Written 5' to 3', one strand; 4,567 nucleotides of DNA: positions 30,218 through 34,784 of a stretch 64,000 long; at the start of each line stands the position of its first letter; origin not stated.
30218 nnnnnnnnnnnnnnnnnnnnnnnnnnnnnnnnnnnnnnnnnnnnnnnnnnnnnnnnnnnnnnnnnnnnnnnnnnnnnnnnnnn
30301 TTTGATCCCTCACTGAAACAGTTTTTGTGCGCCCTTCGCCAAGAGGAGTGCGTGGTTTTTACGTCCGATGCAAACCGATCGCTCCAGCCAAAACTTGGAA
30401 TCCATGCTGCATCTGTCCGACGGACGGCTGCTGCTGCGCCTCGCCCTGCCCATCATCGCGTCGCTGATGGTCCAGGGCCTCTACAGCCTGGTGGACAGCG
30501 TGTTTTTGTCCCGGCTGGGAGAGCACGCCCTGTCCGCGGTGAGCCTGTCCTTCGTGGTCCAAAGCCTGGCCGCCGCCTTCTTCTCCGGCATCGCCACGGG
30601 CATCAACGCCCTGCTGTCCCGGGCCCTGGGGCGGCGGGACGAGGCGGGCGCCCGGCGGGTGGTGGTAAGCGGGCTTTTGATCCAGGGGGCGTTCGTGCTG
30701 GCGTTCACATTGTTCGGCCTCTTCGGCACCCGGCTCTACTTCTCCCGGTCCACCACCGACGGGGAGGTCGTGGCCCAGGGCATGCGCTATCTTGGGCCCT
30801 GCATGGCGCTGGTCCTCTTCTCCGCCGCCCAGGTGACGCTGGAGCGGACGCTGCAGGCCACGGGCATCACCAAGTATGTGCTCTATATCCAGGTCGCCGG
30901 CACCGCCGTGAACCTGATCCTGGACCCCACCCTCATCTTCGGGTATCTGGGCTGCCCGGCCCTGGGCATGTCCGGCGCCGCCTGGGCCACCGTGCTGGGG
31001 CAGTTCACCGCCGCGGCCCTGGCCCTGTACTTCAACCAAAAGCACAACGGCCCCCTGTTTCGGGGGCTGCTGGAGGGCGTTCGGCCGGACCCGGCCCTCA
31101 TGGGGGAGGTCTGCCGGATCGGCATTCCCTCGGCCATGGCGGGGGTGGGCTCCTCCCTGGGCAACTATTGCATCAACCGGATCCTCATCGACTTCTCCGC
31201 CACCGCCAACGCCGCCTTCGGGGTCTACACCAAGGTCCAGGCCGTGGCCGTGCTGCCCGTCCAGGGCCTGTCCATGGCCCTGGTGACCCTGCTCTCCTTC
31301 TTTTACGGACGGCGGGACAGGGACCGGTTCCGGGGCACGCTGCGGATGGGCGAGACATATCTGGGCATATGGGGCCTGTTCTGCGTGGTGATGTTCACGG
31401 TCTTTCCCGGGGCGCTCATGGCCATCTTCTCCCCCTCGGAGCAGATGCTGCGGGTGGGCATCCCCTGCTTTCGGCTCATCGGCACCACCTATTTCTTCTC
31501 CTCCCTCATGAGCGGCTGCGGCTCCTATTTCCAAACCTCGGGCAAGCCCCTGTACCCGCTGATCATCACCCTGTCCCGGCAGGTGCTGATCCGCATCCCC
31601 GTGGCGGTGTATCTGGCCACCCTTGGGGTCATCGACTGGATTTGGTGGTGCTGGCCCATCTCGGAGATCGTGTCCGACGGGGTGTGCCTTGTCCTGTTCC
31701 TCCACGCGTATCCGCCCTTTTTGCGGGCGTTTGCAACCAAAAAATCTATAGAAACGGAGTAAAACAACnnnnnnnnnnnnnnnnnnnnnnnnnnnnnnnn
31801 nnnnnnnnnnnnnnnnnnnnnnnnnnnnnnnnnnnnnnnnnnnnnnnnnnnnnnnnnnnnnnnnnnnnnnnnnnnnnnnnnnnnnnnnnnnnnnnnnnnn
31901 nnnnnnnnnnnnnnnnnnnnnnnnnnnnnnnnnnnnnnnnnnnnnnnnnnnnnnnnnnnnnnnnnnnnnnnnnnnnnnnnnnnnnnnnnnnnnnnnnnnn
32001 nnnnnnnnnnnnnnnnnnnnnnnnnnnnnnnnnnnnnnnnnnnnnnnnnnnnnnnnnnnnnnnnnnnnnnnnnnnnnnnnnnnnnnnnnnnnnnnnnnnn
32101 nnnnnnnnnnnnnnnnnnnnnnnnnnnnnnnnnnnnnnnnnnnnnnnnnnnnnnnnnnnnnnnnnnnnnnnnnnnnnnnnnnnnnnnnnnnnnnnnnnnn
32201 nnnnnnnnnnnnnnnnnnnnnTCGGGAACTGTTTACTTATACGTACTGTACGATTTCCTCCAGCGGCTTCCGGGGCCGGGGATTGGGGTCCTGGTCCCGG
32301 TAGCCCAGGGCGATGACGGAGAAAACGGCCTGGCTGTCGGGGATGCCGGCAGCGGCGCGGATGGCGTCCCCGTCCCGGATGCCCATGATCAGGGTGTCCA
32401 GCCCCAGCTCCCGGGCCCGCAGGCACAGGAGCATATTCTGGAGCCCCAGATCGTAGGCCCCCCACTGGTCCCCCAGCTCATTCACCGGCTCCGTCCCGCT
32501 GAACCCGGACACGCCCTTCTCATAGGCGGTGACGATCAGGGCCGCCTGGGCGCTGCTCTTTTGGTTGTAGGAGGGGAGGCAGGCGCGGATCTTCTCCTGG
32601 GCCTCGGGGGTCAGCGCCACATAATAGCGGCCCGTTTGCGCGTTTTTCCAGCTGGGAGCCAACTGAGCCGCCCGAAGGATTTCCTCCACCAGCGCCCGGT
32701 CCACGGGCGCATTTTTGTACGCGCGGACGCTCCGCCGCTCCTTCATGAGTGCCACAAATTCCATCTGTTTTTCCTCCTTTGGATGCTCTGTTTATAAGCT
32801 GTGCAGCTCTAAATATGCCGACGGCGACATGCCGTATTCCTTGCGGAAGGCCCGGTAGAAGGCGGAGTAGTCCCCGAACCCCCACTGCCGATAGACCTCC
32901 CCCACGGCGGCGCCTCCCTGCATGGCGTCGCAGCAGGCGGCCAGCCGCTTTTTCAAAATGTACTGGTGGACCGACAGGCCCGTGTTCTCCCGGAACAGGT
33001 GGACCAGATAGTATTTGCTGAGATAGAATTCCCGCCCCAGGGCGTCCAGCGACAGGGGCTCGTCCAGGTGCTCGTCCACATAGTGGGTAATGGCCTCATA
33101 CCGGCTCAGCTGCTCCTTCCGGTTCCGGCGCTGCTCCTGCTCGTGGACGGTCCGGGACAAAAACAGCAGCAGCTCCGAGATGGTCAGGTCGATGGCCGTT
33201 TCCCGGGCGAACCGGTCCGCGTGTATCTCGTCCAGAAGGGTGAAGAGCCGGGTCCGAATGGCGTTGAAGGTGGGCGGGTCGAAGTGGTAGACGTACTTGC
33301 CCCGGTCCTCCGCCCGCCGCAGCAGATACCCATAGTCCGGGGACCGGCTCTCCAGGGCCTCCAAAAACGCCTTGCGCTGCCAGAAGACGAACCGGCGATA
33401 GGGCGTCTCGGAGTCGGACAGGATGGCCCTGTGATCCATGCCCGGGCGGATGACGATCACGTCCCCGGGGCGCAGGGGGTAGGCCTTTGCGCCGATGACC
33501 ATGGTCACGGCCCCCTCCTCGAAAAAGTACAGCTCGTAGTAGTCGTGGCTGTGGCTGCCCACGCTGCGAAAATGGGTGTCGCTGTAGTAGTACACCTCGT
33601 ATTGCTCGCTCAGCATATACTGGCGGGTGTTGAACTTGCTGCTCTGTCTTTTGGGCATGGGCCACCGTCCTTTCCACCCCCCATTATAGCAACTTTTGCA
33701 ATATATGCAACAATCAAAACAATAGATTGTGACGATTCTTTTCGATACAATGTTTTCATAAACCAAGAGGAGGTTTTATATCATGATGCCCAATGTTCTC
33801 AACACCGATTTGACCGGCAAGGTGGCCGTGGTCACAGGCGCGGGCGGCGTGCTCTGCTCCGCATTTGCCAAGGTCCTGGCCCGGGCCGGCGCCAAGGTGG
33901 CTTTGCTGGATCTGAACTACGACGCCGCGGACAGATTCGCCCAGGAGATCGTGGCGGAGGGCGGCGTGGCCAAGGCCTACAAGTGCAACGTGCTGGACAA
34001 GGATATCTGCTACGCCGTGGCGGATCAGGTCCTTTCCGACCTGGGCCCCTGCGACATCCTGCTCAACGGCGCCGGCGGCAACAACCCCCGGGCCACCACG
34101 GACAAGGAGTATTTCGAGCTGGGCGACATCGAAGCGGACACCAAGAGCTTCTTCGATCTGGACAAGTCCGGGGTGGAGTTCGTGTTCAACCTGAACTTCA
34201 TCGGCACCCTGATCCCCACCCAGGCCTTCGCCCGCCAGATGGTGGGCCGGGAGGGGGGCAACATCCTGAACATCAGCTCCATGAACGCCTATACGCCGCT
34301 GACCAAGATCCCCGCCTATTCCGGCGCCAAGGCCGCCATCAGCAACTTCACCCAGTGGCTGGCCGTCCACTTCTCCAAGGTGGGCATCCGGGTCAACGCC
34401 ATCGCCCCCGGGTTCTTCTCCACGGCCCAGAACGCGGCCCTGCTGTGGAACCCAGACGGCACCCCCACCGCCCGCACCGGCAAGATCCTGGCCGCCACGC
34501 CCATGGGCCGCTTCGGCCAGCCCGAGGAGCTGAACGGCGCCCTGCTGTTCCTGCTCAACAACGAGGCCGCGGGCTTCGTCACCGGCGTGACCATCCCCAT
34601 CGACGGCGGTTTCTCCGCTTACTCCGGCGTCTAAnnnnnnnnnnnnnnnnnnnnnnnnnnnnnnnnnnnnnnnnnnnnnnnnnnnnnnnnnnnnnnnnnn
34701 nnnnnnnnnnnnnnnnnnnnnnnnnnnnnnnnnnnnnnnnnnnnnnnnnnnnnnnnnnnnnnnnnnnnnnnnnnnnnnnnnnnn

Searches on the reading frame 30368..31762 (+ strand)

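Call 76: search_protein_families(library=pfam, proteins=[window:30368-31762:+], max_evalue=0.0001)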
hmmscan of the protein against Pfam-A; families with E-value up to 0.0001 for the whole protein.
window:30368-31762:+ (464 aa): 1 family
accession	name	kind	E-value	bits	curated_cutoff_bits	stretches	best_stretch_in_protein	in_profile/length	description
PF01554.23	MatE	-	1.4e-40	139.1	24.9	2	28-187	1-160/161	MatE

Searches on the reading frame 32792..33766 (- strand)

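Call 76: search_protein_families(library=pfam, proteins=[window:32792-33766:-], max_evalue=0.0001)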
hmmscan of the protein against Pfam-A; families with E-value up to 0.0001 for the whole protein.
window:32792-33766:- (324 aa): 4 families
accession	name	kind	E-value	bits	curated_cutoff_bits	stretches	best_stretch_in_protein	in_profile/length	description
PF12833.13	HTH_18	-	2.6e-19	69.7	33.6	1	245-319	3-78/80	Helix-turn-helix domain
PF00165.29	HTH_AraC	-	4.4e-17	62.2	26.6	2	285-319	8-41/42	Bacterial regulatory helix-turn-helix proteins, AraC family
PF02311.25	AraC_binding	-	2.1e-11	44.1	21.1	1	60-147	7-95/135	AraC-like ligand binding domain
PF07883.17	Cupin_2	-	2.6e-09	37.1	27.2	1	68-120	10-62/70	Cupin domain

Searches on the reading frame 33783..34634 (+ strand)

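Call 76: search_protein_families(library=pfam, proteins=[window:33783-34634:+], max_evalue=0.0001)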
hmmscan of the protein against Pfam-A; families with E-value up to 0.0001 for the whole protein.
window:33783-34634:+ (283 aa): 2 families
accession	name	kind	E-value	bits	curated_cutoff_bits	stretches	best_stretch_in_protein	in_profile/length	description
PF13561.12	adh_short_C2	-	1.6e-41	142.9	27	1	26-278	10-236/236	Enoyl-(Acyl carrier protein) reductase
PF00106.31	adh_short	-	1.8e-41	142.2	26.6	1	13-218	1-188/195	short chain dehydrogenase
